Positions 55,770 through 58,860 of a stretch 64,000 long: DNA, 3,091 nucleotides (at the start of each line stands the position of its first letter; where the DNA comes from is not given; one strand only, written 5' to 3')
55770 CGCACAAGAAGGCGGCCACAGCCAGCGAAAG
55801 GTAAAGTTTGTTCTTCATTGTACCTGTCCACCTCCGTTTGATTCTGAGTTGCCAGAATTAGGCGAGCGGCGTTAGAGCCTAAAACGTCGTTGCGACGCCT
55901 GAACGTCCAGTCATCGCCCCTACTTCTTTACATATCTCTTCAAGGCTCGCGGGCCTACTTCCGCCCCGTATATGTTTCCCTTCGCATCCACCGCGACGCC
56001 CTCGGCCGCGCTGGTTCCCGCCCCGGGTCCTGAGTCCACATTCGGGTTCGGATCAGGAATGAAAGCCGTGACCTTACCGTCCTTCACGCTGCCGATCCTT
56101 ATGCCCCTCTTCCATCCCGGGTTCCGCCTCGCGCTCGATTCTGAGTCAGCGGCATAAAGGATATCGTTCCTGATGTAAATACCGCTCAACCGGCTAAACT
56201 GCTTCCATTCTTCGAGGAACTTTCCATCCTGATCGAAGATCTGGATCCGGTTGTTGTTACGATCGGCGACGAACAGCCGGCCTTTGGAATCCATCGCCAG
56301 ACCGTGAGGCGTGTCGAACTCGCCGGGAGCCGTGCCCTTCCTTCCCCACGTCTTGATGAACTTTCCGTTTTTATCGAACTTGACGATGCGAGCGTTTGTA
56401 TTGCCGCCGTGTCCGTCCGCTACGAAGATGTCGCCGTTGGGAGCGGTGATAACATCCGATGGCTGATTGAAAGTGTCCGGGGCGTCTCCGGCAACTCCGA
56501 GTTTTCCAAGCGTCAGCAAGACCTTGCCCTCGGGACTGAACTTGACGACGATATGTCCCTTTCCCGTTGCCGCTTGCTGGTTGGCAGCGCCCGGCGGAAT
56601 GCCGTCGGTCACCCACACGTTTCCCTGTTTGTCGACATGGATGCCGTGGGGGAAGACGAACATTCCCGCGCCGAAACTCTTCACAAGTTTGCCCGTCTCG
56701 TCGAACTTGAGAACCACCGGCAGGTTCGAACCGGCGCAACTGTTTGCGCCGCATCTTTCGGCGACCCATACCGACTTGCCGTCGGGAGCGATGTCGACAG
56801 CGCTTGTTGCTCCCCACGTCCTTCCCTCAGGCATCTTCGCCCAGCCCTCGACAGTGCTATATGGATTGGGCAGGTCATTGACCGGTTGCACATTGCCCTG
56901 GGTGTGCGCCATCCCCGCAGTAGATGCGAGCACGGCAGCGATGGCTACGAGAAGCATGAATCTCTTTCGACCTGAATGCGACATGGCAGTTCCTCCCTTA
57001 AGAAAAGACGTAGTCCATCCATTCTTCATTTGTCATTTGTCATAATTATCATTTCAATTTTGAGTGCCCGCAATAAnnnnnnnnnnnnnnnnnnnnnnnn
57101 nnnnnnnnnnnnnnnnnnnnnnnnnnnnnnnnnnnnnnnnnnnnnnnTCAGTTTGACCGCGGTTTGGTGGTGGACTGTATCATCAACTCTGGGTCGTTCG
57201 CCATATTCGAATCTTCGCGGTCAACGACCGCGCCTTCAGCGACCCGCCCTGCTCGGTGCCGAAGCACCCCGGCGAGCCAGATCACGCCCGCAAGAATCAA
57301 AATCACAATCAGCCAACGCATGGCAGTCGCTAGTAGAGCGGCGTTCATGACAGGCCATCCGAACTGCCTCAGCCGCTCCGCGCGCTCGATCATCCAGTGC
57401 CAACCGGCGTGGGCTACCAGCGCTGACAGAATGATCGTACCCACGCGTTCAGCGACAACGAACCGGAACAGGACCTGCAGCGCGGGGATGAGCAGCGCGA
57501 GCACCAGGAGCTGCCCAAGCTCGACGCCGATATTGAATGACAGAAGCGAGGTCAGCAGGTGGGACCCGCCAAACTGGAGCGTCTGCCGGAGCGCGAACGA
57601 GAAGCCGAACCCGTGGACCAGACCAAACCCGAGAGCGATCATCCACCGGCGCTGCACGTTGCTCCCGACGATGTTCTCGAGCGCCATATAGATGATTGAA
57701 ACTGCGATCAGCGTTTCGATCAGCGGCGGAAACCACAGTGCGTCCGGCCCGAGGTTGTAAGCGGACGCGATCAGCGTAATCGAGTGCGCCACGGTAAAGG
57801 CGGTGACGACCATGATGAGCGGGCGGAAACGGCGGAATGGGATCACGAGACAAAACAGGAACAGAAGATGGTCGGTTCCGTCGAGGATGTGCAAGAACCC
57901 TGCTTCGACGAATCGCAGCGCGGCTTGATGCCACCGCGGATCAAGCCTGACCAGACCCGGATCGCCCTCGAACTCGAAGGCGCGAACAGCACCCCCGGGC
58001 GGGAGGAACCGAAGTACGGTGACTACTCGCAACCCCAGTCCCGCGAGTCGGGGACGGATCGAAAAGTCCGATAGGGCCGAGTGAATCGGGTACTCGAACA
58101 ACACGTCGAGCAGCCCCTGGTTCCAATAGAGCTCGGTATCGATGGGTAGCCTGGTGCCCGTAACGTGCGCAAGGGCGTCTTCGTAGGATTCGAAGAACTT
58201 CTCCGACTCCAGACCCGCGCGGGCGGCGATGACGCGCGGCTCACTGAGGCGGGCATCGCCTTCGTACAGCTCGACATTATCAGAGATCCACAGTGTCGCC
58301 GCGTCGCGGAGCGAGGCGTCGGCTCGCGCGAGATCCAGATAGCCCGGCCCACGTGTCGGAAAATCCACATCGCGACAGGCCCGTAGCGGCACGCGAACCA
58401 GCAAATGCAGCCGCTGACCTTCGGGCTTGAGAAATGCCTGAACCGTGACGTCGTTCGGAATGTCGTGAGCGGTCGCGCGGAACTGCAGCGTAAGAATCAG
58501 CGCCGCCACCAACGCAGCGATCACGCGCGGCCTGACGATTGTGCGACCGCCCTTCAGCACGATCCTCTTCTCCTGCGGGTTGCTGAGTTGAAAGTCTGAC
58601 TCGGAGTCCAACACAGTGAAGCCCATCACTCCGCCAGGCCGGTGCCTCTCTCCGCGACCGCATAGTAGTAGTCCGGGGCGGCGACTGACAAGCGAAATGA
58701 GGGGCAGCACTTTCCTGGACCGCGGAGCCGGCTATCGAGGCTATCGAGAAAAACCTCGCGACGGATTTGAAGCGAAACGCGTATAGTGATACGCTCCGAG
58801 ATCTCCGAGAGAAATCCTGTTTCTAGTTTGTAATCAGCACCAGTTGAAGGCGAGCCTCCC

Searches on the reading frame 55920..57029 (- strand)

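Call 37: search_protein_families(library=pfam, proteins=[window:55920-57029:-], max_evalue=0.001)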
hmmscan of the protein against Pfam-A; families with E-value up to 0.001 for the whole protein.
window:55920-57029:- (369 aa): 6 families
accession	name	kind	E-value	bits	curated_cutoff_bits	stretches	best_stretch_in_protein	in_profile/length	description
PF01436.27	NHL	-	3.8e-24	83.9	20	1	238-265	1-28/28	NHL repeat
PF08450.18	SGL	-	7.1e-08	32.8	26.3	1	230-276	173-221/246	SMP-30/Gluconolactonase/LRE-like region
PF17170.10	DUF5128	-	2.6e-07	30.6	22.9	1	197-274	52-127/321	6-bladed beta-propeller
PF06739.17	SBBP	-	5.7e-06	26.6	20.5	0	125-141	13-29/38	Beta-propeller repeat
PF13449.12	Phytase-like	-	8.2e-05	23.1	27.6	0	243-276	72-105/284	Esterase-like activity of phytase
PF25021.1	TEN_NHL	-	0.00017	21.1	27.1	0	238-269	141-170/357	Teneurin NHL domain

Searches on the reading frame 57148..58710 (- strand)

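Call 37: search_protein_families(library=pfam, proteins=[window:57148-58710:-], max_evalue=0.001)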
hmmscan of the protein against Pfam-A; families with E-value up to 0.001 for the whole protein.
window:57148-58710:- (520 aa): 1 family
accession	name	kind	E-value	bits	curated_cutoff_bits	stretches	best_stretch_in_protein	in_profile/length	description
PF13795.12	HupE_UreJ_2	-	2.4e-42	144.7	24.5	1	267-415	1-153/156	HupE / UreJ protein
